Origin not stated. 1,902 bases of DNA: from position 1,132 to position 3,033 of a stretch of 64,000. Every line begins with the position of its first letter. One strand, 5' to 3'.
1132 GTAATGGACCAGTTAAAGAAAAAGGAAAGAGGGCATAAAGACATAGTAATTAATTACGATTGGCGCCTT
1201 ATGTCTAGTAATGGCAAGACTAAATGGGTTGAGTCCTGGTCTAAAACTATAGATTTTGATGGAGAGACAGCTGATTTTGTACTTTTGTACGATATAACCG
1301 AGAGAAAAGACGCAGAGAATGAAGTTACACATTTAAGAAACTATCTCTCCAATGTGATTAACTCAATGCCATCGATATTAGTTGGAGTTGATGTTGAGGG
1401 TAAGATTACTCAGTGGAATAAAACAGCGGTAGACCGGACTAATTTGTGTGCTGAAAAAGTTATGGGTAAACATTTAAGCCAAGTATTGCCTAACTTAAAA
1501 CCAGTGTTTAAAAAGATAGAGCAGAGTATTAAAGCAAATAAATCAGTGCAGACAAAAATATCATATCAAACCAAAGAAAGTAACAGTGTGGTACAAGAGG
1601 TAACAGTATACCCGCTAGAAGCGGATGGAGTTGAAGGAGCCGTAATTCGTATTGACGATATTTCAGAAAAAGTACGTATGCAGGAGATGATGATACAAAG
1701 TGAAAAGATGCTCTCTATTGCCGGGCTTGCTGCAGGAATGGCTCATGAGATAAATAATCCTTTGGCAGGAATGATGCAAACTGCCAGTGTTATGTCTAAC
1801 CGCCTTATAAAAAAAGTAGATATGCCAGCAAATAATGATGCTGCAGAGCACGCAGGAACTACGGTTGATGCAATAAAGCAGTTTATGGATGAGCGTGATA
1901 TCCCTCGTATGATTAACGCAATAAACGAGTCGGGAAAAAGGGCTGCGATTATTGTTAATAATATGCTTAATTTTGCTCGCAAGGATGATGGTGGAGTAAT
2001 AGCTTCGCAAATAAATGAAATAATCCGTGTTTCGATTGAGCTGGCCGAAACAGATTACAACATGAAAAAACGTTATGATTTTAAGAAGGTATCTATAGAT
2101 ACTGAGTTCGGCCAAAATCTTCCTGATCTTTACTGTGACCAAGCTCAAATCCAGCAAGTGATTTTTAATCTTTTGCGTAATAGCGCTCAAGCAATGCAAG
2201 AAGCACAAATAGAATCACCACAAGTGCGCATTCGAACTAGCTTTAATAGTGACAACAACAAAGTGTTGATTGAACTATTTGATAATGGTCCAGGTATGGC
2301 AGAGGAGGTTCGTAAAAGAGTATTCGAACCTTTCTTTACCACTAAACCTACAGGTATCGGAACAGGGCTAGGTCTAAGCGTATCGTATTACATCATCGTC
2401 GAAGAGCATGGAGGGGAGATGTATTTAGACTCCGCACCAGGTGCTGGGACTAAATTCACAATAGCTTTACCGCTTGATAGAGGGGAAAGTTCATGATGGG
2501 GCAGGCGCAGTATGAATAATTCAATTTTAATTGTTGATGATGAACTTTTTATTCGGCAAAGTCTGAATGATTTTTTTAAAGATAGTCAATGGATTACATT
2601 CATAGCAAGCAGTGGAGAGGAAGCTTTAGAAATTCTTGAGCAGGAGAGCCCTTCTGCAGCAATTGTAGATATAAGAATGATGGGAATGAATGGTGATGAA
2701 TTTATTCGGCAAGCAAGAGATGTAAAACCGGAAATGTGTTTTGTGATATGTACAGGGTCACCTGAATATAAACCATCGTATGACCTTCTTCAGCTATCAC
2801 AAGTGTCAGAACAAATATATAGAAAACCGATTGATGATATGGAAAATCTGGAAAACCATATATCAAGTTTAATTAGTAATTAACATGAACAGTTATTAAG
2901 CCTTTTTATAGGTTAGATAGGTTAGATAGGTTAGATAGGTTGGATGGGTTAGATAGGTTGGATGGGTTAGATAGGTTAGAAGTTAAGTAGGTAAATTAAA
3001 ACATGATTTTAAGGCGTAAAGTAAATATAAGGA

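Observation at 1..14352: Island of four paralogous PAS kinases, two bare receivers, a MEDS-like protein, two orphan PBPs and a receiver-kinase hybrid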

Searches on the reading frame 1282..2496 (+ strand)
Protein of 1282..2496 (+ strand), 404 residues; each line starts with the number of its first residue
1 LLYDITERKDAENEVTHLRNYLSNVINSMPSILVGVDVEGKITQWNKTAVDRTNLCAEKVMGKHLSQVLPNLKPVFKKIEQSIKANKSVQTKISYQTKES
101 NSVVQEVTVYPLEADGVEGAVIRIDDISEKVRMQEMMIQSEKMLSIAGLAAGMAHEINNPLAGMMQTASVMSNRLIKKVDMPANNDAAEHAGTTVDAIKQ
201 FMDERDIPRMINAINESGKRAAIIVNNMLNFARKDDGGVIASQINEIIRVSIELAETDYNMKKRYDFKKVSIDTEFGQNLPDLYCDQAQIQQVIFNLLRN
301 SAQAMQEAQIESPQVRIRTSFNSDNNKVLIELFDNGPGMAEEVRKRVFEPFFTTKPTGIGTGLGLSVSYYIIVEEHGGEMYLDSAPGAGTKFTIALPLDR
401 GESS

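Call 56: find_related_loci(query=A4, collection=metagenome_contigs, flank=10000)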
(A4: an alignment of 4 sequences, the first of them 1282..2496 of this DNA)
Query A4 (404 aa) in metagenome_contigs; peptide patterns used: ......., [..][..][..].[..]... (x = any residue, [..] = any of these).
600 stretches matched a pattern (row limit reached: there are more); 555 encode a relative of the query (tblastn E <= 1e-3); the best 80 are kept; 80 distinct loci.
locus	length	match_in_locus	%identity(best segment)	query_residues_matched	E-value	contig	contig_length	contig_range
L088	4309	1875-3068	58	4-398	2e-156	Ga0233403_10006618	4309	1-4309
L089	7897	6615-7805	51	2-399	6e-138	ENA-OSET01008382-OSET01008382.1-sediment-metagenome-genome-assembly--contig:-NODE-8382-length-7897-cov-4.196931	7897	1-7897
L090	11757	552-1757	53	2-400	4e-138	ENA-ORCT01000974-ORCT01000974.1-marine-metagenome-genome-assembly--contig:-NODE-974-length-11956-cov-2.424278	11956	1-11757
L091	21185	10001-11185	51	4-398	3e-138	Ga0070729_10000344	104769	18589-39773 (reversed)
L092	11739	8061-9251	53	5-401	1e-136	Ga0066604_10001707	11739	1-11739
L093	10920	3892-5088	52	1-398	6e-137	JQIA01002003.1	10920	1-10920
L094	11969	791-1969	50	7-400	9e-136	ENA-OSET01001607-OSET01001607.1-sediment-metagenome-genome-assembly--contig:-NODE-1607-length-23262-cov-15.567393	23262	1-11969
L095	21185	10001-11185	52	4-399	3e-135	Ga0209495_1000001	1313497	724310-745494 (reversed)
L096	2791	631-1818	50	2-399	3e-139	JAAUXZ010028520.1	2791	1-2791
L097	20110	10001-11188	51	4-398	1e-131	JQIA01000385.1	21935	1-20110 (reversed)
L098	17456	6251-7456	52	4-403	2e-130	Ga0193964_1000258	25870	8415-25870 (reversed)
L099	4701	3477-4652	50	4-397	1e-130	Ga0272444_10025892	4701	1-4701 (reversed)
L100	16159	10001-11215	47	4-400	5e-129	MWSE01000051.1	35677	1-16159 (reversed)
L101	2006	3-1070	55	45-400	6e-137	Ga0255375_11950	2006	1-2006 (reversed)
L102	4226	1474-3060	50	1-401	3e-129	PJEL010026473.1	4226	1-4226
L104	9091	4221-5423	48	4-403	8e-126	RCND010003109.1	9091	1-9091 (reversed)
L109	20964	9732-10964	47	1-403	5e-121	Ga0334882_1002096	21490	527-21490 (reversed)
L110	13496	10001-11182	49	1-398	8e-121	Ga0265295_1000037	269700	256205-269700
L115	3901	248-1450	45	1-403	1e-119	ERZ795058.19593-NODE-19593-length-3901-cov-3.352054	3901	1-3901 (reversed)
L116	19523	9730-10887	45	12-399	7e-117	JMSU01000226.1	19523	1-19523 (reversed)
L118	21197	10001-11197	42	1-403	2e-116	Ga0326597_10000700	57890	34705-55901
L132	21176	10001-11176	44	4-398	1e-112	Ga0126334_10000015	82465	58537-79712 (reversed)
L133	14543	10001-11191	43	4-404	3e-112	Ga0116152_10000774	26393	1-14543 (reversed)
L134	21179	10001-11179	44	4-400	6e-112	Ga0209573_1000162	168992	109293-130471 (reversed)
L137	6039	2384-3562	43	4-400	9e-112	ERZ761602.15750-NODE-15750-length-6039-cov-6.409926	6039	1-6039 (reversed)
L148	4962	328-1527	42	2-404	9e-111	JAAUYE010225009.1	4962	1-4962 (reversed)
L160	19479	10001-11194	43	4-399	2e-106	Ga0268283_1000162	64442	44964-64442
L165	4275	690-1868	45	4-400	1e-105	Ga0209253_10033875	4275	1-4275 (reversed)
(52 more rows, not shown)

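Call 59: search_protein_families(library=pfam, proteins=[L110:11619-12851:+, L118:11586-12782:+, L133:11574-12755:+, L134:11496-12758:+, L137:3723-5138:+, L148:1911-3110:+, L115:1823-3901:+, L132:11207-13153:+, L160:11228-13045:+, L165:1902-3116:+], max_evalue=0.0001)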
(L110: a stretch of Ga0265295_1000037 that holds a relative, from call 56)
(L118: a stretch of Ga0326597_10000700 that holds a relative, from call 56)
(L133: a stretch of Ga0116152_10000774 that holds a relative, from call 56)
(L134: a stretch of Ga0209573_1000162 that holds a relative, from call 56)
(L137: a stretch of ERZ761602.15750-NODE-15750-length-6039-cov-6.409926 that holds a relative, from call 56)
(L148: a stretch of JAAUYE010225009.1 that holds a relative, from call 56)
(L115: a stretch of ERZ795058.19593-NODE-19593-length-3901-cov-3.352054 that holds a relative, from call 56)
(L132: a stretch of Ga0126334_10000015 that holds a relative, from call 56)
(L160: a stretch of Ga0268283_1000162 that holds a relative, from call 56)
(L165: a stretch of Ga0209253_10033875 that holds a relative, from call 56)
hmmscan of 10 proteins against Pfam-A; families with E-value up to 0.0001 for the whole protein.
L110:11619-12851:+ (410 aa): 2 families
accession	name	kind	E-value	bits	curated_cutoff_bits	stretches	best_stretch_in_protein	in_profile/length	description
PF00072.30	Response_reg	-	3.7e-30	104.8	30.2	1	9-114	1-106/111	Response regulator receiver domain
PF02518.31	HATPase_c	-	4.7e-22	79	26.4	1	291-398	5-110/111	Histidine kinase-, DNA gyrase B-, and HSP90-like ATPase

L118:11586-12782:+ (398 aa): 2 families
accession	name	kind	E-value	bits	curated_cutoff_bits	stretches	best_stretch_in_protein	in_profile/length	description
PF07228.17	SpoIIE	-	1.9e-30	106.7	25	1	199-392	1-191/192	Stage II sporulation protein E (SpoIIE)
PF00072.30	Response_reg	-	9.3e-29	100.3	30.2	1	7-108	1-102/111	Response regulator receiver domain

L133:11574-12755:+ (393 aa): 2 families
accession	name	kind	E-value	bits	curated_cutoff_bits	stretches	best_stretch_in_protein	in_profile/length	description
PF07228.17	SpoIIE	-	2.4e-33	116.2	25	1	201-391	2-191/192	Stage II sporulation protein E (SpoIIE)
PF00072.30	Response_reg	-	3e-29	101.9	30.2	1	8-114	1-107/111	Response regulator receiver domain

L134:11496-12758:+ (420 aa): 2 families
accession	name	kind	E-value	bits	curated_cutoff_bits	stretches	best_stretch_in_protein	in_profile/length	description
PF07228.17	SpoIIE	-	1.8e-33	116.6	25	1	228-418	2-191/192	Stage II sporulation protein E (SpoIIE)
PF00072.30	Response_reg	-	3.6e-28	98.4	30.2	1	35-141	1-107/111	Response regulator receiver domain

L137:3723-5138:+ (471 aa): 2 families
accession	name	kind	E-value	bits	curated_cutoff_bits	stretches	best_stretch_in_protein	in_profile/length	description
PF07228.17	SpoIIE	-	1.8e-32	113.3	25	1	279-469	2-191/192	Stage II sporulation protein E (SpoIIE)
PF00072.30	Response_reg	-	3.4e-28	98.5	30.2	1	86-194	1-109/111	Response regulator receiver domain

L148:1911-3110:+ (399 aa): 2 families
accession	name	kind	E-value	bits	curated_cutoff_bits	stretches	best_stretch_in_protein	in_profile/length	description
PF07228.17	SpoIIE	-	5.7e-31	108.4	25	1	203-393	1-190/192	Stage II sporulation protein E (SpoIIE)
PF00072.30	Response_reg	-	2.5e-28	98.9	30.2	1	11-117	1-107/111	Response regulator receiver domain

L115:1823-3901:+ (693 aa): 10 families
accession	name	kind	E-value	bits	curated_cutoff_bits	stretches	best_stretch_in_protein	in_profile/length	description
PF13185.12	GAF_2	-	8.1e-32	110.7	28.6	2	175-311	2-135/136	GAF domain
PF00072.30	Response_reg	-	8e-28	97.3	30.2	1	14-119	2-106/111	Response regulator receiver domain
PF01590.32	GAF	-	9e-21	75.2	22.4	2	467-598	2-130/133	GAF domain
PF00989.32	PAS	-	1.1e-18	67.7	22.6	1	326-434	2-113/113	PAS fold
PF08448.16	PAS_4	-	4.2e-15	56.4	23.1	1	331-437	1-108/110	PAS fold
PF13492.12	GAF_3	-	5.2e-15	56.4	27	1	470-603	5-129/129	GAF domain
PF13426.13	PAS_9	-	5.8e-14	52.7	27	1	336-435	2-102/103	PAS domain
PF08447.18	PAS_3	-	2.6e-10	40.8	25.6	1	347-430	1-88/89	PAS fold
PF13188.13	PAS_8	-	1.5e-07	31.5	21.8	1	325-378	1-55/65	PAS domain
PF00512.31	HisKA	-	8.6e-06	26.2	26.9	0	648-692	3-46/66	His Kinase A (phospho-acceptor) domain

L132:11207-13153:+ (648 aa): 12 families
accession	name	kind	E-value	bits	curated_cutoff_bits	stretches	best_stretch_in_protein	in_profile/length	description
PF00158.32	Sigma54_activat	-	4e-63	212.5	20.2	1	336-503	1-168/168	Sigma-54 interaction domain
PF00072.30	Response_reg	-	2.3e-28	99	30.2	1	10-116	1-107/111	Response regulator receiver domain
PF08447.18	PAS_3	-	1e-24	87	25.6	1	207-296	2-89/89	PAS fold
PF25601.1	AAA_lid_14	-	7.9e-19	67.7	27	1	508-571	1-66/87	AAA+ ATPase lid domain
PF14532.12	Sigma54_activ_2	-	1.8e-18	67.5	25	1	337-507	1-138/138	Sigma-54 interaction domain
PF02954.25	HTH_8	-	1.2e-10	41.3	22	1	601-641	2-42/42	Bacterial regulatory protein, Fis family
PF13426.13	PAS_9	-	1.3e-08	35.5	27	1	207-300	14-102/103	PAS domain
PF07728.20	AAA_5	-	1.2e-06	29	22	1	359-478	1-123/139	AAA domain (dynein-related subfamily)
PF08448.16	PAS_4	-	2.1e-06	28.3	23.1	1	208-303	19-109/110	PAS fold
PF07724.20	AAA_2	-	5.5e-06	26.9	27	1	358-488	4-135/166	AAA domain (Cdc48 subfamily)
PF14598.12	PAS_11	-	4.6e-05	23.8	25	0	230-296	36-101/109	PAS domain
PF01078.27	Mg_chelatase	-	6.5e-05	22.9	20.3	0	353-447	18-125/207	Magnesium chelatase, subunit ChlI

L160:11228-13045:+ (605 aa): 7 families
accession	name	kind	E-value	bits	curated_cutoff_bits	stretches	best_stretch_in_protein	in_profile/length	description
PF00158.32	Sigma54_activat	-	9.7e-65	217.8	20.2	1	298-464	1-167/168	Sigma-54 interaction domain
PF00072.30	Response_reg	-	4.1e-28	98.2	30.2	1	4-111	1-107/111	Response regulator receiver domain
PF14532.12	Sigma54_activ_2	-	1.7e-18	67.6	25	1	299-469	1-138/138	Sigma-54 interaction domain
PF25601.1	AAA_lid_14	-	3.4e-17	62.5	27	1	470-528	1-61/87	AAA+ ATPase lid domain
PF02954.25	HTH_8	-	3.2e-11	43.2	22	1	562-600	2-40/42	Bacterial regulatory protein, Fis family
PF07728.20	AAA_5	-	1.4e-07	32.1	22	1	321-456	1-136/139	AAA domain (dynein-related subfamily)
PF01078.27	Mg_chelatase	-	4.1e-05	23.5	20.3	0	377-411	93-127/207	Magnesium chelatase, subunit ChlI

L165:1902-3116:+ (404 aa): 2 families
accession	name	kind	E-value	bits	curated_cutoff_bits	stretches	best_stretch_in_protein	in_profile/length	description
PF07228.17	SpoIIE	-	2.7e-36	125.7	25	1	200-392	2-191/192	Stage II sporulation protein E (SpoIIE)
PF00072.30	Response_reg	-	6.8e-29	100.7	30.2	1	7-115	1-109/111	Response regulator receiver domain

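Call 90: search_protein_families(library=pfam, proteins=[L109:5825-8665:+, L109:8424-10970:+, L109:10967-13678:+, L109:13733-14923:+, L109:15022-16143:+, L104:5416-6495:+, L116:7022-8158:+, L116:8155-10899:+], max_evalue=0.00001)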
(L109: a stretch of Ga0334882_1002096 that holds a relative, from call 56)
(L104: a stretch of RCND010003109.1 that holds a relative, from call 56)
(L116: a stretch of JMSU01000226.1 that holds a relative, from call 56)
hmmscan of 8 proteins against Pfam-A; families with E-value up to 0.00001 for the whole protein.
L109:5825-8665:+ (946 aa): 8 families
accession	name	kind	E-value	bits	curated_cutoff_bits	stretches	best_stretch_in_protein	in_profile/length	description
PF08269.17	dCache_2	-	2.5e-28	99.5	26.5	1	51-213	37-195/298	Cache domain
PF17200.10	sCache_2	-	3.7e-27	95.6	25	1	57-211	2-152/155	Single Cache domain 2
PF02518.31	HATPase_c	-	1.1e-20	74.5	26.4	1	819-936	5-110/111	Histidine kinase-, DNA gyrase B-, and HSP90-like ATPase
PF08448.16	PAS_4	-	5.1e-14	52.9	23.1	1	560-661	4-108/110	PAS fold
PF00989.32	PAS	-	4.6e-12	46.4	22.6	0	553-655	3-110/113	PAS fold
PF13426.13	PAS_9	-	9.4e-11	42.4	27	0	564-660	5-103/103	PAS domain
PF00512.31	HisKA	-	2.8e-09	37.3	26.9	0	679-729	4-54/66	His Kinase A (phospho-acceptor) domain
PF17201.10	Cache_3-Cache_2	-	2.8e-08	33.8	27.7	1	109-212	202-297/299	Cache 3/Cache 2 fusion domain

L109:8424-10970:+ (848 aa): 8 families
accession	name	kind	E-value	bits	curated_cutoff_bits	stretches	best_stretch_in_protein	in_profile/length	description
PF17200.10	sCache_2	-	1.3e-30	106.8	25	1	123-274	2-149/155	Single Cache domain 2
PF08269.17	dCache_2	-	1.1e-29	104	26.5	1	117-275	37-191/298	Cache domain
PF08448.16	PAS_4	-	1.6e-22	80.2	23.1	1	335-445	1-109/110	PAS fold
PF02518.31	HATPase_c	-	5.3e-22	78.8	26.4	1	721-843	2-110/111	Histidine kinase-, DNA gyrase B-, and HSP90-like ATPase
PF00989.32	PAS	-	2.7e-21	76.1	22.6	2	330-441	2-113/113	PAS fold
PF13426.13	PAS_9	-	2e-14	54.2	27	1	339-443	1-103/103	PAS domain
PF13188.13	PAS_8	-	6.7e-09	35.8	21.8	1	330-382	2-54/65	PAS domain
PF00512.31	HisKA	-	3.1e-08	34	26.9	1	584-669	4-63/66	His Kinase A (phospho-acceptor) domain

L109:10967-13678:+ (903 aa): 11 families
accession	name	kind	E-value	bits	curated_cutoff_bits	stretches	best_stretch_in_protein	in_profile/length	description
PF08448.16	PAS_4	-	9.3e-23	81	23.1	2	282-381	11-109/110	PAS fold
PF02518.31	HATPase_c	-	1.6e-21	77.2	26.4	1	779-899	4-110/111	Histidine kinase-, DNA gyrase B-, and HSP90-like ATPase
PF00989.32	PAS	-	3.9e-17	62.7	22.6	1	272-377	7-113/113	PAS fold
PF13426.13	PAS_9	-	2.2e-13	50.8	27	1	282-379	7-103/103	PAS domain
PF17201.10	Cache_3-Cache_2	-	3.4e-11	43.4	27.7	1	62-181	181-295/299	Cache 3/Cache 2 fusion domain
PF08269.17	dCache_2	-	1.2e-09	38.2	26.5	1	83-170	93-181/298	Cache domain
PF00512.31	HisKA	-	6.3e-08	33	26.9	0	640-726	4-64/66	His Kinase A (phospho-acceptor) domain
PF08447.18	PAS_3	-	1.2e-07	32.4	25.6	1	289-373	2-88/89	PAS fold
PF00672.30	HAMP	-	7.9e-07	29.7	25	1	204-256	2-53/53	HAMP domain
PF13188.13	PAS_8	-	8.2e-07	29.1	21.8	0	288-323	23-57/65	PAS domain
PF17200.10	sCache_2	-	8.9e-07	29.4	25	1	83-170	52-140/155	Single Cache domain 2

L109:13733-14923:+ (396 aa): 3 families
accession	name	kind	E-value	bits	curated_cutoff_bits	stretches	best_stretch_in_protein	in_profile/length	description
PF13487.12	HD_5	-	8.5e-35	120.4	27.2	1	185-372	3-170/170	HD domain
PF00072.30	Response_reg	-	2e-28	99.2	30.2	1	26-132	1-107/111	Response regulator receiver domain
PF01966.28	HD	-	3.1e-20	73.1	22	1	198-340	3-115/116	HD domain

L109:15022-16143:+ (373 aa): 3 families
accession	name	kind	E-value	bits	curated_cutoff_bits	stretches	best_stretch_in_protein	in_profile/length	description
PF13487.12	HD_5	-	6.8e-31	107.7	27.2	1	166-353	3-170/170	HD domain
PF00072.30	Response_reg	-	1.6e-28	99.5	30.2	1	7-112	1-106/111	Response regulator receiver domain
PF01966.28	HD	-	2.9e-20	73.1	22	1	178-321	2-115/116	HD domain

L104:5416-6495:+ (359 aa): 3 families
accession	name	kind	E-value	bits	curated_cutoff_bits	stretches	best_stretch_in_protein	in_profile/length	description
PF13487.12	HD_5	-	4.7e-30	105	27.2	1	167-326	4-166/170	HD domain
PF00072.30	Response_reg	-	4.7e-26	91.6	30.2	1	7-117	1-110/111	Response regulator receiver domain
PF01966.28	HD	-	1.7e-20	73.9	22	1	179-298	3-115/116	HD domain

L116:7022-8158:+ (378 aa): 3 families
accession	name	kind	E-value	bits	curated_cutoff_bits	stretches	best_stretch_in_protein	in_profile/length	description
PF13458.12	Peripla_BP_6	-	2.9e-49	169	31.7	1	32-370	3-342/343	Periplasmic binding protein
PF01094.35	ANF_receptor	-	2e-21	76.8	25.4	1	51-359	3-341/353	Receptor family ligand binding region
PF13433.12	Peripla_BP_5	-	2e-19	70.4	27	1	33-123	3-94/363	Periplasmic binding protein domain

L116:8155-10899:+ (914 aa): 6 families
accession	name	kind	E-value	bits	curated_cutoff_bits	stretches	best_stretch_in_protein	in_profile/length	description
PF02518.31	HATPase_c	-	4.3e-22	79.1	26.4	1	800-910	4-109/111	Histidine kinase-, DNA gyrase B-, and HSP90-like ATPase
PF13185.12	GAF_2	-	7.1e-14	52.6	28.6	1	369-513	2-135/136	GAF domain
PF00512.31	HisKA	-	1.2e-11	44.9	26.9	1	662-710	4-53/66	His Kinase A (phospho-acceptor) domain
PF02743.24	dCache_1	-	1.9e-11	44.4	45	1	45-254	11-236/240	Cache domain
PF00989.32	PAS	-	3.6e-11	43.5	22.6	1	536-640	3-112/113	PAS fold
PF08448.16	PAS_4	-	5.7e-06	27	23.1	0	541-645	2-109/110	PAS fold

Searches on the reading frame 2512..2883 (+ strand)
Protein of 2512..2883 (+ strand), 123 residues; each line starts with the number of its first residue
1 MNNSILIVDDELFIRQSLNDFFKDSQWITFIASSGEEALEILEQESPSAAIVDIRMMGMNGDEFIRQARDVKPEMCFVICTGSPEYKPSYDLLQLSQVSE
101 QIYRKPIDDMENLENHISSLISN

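Call 3: search_protein_families(library=pfam, proteins=[window:2512-2883:+], max_evalue=0.01)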
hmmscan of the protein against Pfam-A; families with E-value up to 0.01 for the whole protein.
window:2512-2883:+ (123 aa): 1 family
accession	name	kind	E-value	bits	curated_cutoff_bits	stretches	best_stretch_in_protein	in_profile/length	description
PF00072.30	Response_reg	-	2.1e-15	57.3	30.2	1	5-95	1-91/111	Response regulator receiver domain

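Call 44: search_protein_families(library=ncbifam, proteins=[window:2512-2883:+], max_evalue=0.00001)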
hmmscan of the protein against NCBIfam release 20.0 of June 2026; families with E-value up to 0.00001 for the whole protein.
window:2512-2883:+ (123 aa): 34 families (the best 25 are shown)
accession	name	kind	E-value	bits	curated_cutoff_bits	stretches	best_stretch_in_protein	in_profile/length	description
NF053512.1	nitric_RR_NosR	exception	1.6e-16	60.4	400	1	5-109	1-104/422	response regulator c-di-GMP phosphodiesterase, NosR family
NF045505.1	RR_RssB_Pseudo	equivalog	1.4e-14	54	700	1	4-117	7-118/394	two-component system response regulator RssB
NF007969.0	PRK10693.1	equivalog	2.3e-13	49.9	329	1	3-118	8-121/337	two-component system response regulator RssB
NF045717.1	DVU0259_DivK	exception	1.4e-11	44.6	160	1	1-70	1-70/117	DVU0259 family response regulator domain-containing protein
NF008469.0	PRK11361.1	equivalog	3.2e-10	39.3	714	1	3-89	5-91/461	acetoacetate metabolism transcriptional regulator AtoC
NF006900.1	PRK09390.1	equivalog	1e-09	38.2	255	1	3-87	5-89/203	response regulator FixJ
NF051870.1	NAssimRespRegNtrX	equivalog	1.1e-09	37.7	600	1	4-82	3-83/452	nitrogen assimilation response regulator NtrX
NF041367.1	CheY_Halo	equivalog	3.8e-09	36.9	200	1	5-82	1-78/114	chemotaxis protein CheY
TIGR01818.1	ntrC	equivalog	5.8e-09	35.2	558.6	1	5-83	1-79/463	nitrogen regulation protein NR(I)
NF001965.0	PRK00742.1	subfamily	9.2e-09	35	293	1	4-81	5-83/357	chemotaxis-specific protein-glutamate methyltransferase CheB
NF033791.1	ActR_PrrA_rreg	equivalog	1.4e-08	34.9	250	1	3-83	2-82/173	ActR/PrrA/RegA family redox response regulator transcription factor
NF008034.0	PRK10766.1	equivalog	1.5e-08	34.4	275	1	1-83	1-82/231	two-component system response regulator TorR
NF007935.0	PRK10651.1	equivalog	2.2e-08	33.5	250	1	3-83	7-89/216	two-component system response regulator NarL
NF010076.0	PRK13557.1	subfamily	4.6e-08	31.9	631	1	3-111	416-524/540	histidine kinase famiy protein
NF008378.0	PRK11173.1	equivalog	6e-08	32.3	334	1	3-82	4-82/238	two-component system response regulator ArcA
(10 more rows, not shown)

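Call 65: find_encoding_contigs(protein=window:2512-2883:+, flank=10000, max_places=4)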
Protein window:2512-2883:+ (123 aa): 2 contigs read that carry it; 2 places shown.
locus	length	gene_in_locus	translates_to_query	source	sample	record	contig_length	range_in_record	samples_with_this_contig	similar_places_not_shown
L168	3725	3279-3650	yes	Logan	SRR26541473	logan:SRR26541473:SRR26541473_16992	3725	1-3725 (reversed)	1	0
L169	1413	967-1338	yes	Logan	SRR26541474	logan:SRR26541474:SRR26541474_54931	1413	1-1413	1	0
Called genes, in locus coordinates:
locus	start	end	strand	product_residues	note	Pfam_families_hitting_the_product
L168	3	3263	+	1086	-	?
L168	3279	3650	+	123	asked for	PF00072:Response_reg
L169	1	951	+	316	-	?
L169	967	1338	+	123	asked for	PF00072:Response_reg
